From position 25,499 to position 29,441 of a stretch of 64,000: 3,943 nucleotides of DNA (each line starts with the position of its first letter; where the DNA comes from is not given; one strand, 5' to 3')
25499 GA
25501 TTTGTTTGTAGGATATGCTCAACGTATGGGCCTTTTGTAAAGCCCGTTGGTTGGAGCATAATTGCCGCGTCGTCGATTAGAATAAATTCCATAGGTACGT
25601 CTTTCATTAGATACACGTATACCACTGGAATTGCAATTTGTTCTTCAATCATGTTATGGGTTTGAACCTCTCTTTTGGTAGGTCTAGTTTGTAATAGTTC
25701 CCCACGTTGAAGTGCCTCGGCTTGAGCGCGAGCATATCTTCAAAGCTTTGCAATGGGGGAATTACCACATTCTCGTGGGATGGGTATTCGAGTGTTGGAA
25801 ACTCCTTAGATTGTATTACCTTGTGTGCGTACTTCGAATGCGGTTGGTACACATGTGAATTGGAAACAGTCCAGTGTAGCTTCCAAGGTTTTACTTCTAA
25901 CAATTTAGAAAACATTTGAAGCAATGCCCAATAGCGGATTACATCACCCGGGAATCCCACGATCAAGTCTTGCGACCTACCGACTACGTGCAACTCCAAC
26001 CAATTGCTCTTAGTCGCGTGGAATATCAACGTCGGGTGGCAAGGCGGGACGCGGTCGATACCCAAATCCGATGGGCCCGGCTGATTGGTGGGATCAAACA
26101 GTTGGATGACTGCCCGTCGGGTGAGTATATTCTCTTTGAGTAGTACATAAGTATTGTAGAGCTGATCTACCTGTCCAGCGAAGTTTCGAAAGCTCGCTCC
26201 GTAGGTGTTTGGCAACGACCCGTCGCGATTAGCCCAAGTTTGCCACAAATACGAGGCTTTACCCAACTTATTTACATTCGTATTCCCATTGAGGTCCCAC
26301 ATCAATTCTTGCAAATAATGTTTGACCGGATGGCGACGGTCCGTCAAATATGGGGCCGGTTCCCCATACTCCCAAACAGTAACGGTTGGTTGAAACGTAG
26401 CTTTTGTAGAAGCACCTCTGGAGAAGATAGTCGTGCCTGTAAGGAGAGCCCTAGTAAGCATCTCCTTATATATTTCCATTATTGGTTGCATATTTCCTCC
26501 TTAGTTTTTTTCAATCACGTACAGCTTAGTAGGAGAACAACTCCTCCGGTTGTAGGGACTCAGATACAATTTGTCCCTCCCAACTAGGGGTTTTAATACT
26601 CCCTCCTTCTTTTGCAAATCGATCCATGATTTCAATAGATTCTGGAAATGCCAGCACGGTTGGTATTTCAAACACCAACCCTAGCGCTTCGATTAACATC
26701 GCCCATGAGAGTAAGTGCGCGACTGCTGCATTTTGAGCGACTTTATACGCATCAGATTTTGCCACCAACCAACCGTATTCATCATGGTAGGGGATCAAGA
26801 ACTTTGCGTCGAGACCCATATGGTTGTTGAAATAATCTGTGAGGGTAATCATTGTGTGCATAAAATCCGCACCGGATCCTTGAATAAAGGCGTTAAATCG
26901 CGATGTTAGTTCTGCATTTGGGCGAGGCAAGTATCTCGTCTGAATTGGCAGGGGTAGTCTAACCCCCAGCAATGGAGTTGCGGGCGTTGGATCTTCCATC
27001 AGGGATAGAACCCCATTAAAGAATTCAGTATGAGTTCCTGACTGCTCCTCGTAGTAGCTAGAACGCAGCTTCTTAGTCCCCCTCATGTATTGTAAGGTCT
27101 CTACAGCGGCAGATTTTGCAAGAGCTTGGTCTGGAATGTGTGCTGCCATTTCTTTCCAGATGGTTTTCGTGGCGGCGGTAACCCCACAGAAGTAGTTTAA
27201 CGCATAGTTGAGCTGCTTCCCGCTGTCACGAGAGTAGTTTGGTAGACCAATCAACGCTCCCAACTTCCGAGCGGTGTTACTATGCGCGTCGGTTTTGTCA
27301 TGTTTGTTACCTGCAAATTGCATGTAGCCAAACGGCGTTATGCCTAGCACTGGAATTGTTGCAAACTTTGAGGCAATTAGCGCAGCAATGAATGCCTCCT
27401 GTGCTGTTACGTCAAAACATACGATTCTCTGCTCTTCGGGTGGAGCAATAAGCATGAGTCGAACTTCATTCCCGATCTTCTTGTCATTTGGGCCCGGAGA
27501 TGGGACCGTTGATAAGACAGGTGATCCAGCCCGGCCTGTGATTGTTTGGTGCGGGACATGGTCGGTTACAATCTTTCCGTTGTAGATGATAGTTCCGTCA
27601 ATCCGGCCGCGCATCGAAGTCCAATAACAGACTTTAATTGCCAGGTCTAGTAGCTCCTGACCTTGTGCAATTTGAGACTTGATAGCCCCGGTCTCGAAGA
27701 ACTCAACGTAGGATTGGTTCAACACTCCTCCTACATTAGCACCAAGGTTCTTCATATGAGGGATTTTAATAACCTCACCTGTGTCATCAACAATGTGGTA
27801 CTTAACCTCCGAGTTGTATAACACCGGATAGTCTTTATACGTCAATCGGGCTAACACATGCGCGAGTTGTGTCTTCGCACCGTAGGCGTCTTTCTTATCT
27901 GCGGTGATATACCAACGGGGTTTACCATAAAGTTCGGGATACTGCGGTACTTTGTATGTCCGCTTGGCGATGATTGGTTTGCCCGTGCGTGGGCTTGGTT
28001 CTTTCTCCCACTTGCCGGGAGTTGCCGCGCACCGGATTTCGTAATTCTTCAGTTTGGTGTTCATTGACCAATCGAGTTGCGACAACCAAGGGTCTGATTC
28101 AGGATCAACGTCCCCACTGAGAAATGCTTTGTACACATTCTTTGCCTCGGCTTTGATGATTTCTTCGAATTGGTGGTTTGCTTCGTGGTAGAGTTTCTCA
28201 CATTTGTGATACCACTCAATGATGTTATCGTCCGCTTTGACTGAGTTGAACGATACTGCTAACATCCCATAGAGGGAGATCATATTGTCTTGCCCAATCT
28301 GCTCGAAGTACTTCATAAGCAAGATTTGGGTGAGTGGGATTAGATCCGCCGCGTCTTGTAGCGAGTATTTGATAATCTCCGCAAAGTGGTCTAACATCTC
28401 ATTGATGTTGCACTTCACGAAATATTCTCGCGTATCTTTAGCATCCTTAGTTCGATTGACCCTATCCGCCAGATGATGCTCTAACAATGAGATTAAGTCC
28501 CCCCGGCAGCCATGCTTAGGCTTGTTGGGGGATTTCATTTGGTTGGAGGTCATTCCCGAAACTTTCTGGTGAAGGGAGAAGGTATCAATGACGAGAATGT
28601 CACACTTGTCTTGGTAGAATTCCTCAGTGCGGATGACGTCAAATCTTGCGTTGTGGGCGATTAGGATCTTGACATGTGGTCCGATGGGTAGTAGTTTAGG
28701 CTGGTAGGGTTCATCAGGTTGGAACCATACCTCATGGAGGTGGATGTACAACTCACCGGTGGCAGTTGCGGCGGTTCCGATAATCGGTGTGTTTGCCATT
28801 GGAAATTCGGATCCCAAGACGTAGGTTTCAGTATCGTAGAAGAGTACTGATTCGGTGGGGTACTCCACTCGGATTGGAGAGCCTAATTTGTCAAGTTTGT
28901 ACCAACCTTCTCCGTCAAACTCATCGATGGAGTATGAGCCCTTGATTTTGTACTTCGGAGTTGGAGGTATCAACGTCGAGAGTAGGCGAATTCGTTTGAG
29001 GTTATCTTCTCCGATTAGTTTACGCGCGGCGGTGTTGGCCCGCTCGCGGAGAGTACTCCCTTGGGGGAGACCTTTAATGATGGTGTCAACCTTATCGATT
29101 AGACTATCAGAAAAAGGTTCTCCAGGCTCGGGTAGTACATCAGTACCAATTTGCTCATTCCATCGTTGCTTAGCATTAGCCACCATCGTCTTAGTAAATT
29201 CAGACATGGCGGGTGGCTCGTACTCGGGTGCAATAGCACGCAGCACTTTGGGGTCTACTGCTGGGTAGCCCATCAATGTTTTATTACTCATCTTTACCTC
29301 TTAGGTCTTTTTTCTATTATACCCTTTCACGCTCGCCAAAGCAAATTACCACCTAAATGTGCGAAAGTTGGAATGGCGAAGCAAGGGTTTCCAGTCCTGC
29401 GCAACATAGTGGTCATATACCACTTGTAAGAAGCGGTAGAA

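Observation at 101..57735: About twenty copies of a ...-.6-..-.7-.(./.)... element immediately upstream of ribosome-binding sites: candidate phage-specific promoter class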

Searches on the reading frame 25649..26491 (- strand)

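Call 38: search_protein_families(library=phrogs, proteins=[window:25649-26491:-], max_evalue=0.001)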
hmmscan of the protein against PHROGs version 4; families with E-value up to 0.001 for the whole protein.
window:25649-26491:- (280 aa): 4 families
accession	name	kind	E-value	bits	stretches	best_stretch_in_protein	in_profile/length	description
phrog_160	-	DNA, RNA and nucleotide metabolism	4.6e-45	155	1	1-266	29-296/335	thymidylate synthase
phrog_5682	-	DNA, RNA and nucleotide metabolism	6.2e-22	78.9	1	62-267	6-198/209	thymidylate synthase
phrog_5131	-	DNA, RNA and nucleotide metabolism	3.4e-21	76.9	1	5-229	10-231/357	thymidylate synthase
phrog_3676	-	DNA, RNA and nucleotide metabolism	1.3e-10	42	1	37-224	46-236/351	thymidylate synthase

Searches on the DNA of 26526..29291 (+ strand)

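Call 5: search_dna_similar(query=window:26526-29291:+, collection=phages, mode=near, max_rows=10)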
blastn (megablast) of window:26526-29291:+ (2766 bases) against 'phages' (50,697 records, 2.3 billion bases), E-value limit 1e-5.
No match.
